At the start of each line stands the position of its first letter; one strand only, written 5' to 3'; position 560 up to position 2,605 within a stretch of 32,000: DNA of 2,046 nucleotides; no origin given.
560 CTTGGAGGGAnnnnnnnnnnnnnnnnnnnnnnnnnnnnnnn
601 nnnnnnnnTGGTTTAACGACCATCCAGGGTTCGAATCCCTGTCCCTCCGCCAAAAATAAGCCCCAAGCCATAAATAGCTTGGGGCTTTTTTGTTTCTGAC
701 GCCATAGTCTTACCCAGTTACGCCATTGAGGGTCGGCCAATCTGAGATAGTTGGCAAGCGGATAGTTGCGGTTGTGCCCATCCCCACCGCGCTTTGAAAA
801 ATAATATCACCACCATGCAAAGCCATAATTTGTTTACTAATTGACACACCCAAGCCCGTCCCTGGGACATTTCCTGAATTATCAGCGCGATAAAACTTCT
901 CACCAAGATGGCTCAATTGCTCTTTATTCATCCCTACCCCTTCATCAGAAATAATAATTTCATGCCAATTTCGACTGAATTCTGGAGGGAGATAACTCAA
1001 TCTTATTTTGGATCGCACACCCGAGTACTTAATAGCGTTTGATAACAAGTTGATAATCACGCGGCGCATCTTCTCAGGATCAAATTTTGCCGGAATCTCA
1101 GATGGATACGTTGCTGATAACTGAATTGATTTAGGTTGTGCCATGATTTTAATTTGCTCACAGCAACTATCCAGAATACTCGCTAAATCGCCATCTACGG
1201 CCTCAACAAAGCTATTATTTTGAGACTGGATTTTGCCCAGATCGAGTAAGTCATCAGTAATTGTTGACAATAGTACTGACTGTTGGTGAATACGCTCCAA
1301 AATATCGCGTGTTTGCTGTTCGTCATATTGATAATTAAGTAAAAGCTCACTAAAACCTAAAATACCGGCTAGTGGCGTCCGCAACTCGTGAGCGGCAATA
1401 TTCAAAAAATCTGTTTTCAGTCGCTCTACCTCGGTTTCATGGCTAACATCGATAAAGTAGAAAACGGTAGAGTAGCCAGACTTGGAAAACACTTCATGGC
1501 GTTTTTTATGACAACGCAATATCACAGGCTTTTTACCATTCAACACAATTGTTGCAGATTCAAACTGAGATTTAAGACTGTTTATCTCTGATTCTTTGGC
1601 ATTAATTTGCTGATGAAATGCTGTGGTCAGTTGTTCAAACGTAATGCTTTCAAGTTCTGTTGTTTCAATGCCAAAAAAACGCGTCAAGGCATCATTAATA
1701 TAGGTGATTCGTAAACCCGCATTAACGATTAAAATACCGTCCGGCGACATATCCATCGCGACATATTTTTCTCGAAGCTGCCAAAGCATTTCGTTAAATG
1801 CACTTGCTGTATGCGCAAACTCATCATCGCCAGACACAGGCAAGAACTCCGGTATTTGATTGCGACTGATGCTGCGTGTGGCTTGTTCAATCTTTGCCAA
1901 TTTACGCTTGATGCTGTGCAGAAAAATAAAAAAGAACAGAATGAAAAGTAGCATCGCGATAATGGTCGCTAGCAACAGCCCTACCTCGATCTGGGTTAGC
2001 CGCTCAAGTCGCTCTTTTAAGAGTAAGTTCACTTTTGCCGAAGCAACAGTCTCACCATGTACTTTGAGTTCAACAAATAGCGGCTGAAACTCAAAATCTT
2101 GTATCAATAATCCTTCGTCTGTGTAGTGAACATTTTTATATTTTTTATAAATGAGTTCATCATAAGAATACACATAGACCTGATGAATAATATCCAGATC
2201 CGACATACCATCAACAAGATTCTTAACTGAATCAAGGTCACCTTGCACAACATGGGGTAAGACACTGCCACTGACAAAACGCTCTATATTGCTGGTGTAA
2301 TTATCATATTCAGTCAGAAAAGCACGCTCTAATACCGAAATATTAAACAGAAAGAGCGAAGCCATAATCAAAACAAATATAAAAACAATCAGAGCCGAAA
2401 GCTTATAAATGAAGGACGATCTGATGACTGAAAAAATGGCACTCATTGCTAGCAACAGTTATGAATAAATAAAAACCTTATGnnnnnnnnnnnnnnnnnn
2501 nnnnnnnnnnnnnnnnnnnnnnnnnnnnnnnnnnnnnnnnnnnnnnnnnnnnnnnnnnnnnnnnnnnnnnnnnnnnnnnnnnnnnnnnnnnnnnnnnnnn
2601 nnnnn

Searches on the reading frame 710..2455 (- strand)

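Call 30: search_protein_families(library=ncbifam, proteins=[window:710-2455:-], max_evalue=0.00001)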
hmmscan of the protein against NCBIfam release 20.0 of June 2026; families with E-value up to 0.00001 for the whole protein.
window:710-2455:- (581 aa): 74 families (the best 25 are shown)
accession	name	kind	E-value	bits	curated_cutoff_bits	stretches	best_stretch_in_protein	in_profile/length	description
NF046044.1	PnpS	equivalog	2.2e-59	201.4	400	1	216-568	32-390/390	two-component system histidine kinase PnpS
NF033092.0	HK_WalK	equivalog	6.4e-51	173.6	725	1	132-568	151-593/594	cell wall metabolism sensor histidine kinase WalK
TIGR02966.1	phoR_proteo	equivalog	2.2e-49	168.3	334.2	1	233-566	11-332/333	phosphate regulon sensor histidine kinase PhoR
NF047874.1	MASE3_PAS_HK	subfamily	4.3e-41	141.4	560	1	162-569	204-625/655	MASE3 domain-containing sensor histidine kinase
TIGR02956.1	TMAO_torS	equivalog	5.1e-41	140.7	676.5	1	343-568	460-681/967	TMAO reductase system sensor histidine kinase/response regulator TorS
NF011874.0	PRK15347.1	equivalog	9.2e-39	133.2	852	1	344-569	395-614/921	two component system sensor kinase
NF008468.0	PRK11360.1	equivalog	1.7e-37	129.1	646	1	124-569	166-608/616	two-component system sensor histidine kinase AtoS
NF008312.0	PRK11100.1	equivalog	4.9e-36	124.6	356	1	350-569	259-474/477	two-component system sensor histidine kinase CreC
TIGR01386.1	cztS_silS_copS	subfamily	1.9e-35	122.7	292.55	1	350-558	244-448/457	heavy metal sensor histidine kinase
NF040691.1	MtrAB_MtrB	equivalog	2.5e-34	119.2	450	1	342-572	266-495/507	MtrAB system histidine kinase MtrB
NF008318.0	PRK11107.1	equivalog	8e-34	116.8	890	1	342-567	288-516/920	two-component sensor histidine kinase BarA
NF041947.1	LuxQ_Vibrio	equivalog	9.2e-34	116.4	1200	1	150-569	266-696/843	quorum-sensing autoinducer 2 sensor kinase/phosphatase LuxQ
NF045911.1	TCSHisKinNblS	equivalog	2.2e-33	115.5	1000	1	238-566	276-617/621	two-component system sensor histidine kinase NblS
NF041735.1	hist_kin_RppB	equivalog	2.5e-33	115.5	400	1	350-568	219-438/438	two-component system sensor histidine kinase RppB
NF008302.0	PRK11091.1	equivalog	5.3e-33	114.2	838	1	344-568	280-504/779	aerobic respiration two-component sensor histidine kinase ArcB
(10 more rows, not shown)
